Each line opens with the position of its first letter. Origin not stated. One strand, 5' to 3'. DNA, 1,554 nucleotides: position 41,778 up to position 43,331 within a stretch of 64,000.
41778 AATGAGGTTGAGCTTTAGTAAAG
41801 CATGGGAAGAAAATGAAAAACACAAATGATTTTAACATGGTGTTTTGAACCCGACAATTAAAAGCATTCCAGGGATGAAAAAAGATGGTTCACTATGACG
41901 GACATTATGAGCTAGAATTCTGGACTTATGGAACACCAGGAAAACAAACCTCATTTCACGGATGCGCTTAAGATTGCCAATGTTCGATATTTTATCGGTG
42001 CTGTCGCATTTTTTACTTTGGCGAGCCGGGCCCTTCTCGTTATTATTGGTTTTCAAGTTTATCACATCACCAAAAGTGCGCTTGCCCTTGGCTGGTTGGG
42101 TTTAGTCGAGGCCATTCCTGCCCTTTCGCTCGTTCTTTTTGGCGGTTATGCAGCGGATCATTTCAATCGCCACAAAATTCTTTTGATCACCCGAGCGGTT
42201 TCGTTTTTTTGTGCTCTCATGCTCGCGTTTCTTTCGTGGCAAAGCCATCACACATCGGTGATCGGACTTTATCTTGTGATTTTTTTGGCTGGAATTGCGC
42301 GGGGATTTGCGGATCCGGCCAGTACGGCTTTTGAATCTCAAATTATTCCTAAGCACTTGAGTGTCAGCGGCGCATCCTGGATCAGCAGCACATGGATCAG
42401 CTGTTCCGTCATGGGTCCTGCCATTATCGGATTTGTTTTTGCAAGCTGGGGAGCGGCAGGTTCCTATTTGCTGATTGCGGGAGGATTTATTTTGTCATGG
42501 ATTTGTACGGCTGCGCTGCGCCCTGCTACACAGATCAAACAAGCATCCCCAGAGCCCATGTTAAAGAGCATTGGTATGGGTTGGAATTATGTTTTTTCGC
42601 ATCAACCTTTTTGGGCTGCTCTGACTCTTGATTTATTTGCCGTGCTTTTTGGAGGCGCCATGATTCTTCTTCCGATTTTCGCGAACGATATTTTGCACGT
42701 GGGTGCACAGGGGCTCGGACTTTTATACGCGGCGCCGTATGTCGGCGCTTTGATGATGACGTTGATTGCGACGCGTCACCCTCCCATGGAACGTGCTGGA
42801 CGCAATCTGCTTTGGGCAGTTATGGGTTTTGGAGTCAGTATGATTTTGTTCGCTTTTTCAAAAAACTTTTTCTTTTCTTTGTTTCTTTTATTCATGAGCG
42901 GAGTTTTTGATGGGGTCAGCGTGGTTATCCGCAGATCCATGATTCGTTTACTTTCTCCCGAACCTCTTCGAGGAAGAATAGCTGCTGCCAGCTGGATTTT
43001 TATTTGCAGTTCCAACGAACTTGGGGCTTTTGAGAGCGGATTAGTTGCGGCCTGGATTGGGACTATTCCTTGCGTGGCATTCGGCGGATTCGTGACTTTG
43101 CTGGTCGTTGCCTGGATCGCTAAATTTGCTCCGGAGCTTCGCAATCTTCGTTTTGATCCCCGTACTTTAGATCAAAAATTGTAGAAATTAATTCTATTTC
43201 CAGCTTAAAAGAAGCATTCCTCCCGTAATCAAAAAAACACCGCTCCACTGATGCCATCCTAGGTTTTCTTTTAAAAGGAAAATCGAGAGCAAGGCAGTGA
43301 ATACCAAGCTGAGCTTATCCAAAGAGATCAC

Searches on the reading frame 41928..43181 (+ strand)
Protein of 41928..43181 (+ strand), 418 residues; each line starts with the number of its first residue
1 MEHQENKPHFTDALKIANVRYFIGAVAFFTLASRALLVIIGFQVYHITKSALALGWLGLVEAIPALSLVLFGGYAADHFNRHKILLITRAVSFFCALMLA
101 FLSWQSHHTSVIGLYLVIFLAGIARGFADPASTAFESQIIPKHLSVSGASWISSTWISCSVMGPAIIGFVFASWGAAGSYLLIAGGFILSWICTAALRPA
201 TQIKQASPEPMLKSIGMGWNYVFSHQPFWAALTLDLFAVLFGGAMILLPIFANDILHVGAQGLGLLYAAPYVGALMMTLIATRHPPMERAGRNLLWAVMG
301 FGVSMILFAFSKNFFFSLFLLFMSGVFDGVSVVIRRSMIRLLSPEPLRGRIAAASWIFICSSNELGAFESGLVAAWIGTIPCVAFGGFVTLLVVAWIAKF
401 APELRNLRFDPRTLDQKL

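Call 25: search_protein_families(library=ncbifam, proteins=[window:41928-43181:+], max_evalue=0.00001)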
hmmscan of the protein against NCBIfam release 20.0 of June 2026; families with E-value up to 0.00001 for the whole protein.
window:41928-43181:+ (418 aa): 7 families
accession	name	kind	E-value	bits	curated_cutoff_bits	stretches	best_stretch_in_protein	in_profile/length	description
NF007792.0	PRK10489.1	equivalog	4.1e-43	147.9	324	1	35-415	35-413/419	enterobactin transporter EntS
TIGR00900.1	2A0121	subfamily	3.3e-31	109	319.6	1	22-378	4-364/364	H+ Antiporter protein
NF012178.0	tet_MFS_V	exception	5.5e-17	62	640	1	15-355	6-352/409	tetracycline efflux MFS transporter Tet(V)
NF041056.1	ryptide_ex_MFS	equivalog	4e-09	36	575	1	28-327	14-314/392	ryptide export MFS transporter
NF052575.1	MFS_efflux_Tap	equivalog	6.6e-09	35.3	625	1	37-407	24-400/401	multidrug efflux MFS transporter Tap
NF006386.0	PRK08633.1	equivalog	6.6e-09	34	1221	1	27-402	22-411/1147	acyl-[ACP]--phospholipid O-acyltransferase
TIGR00880.1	2_A_01_02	superfamily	4e-06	27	131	0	68-199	14-139/141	multidrug resistance protein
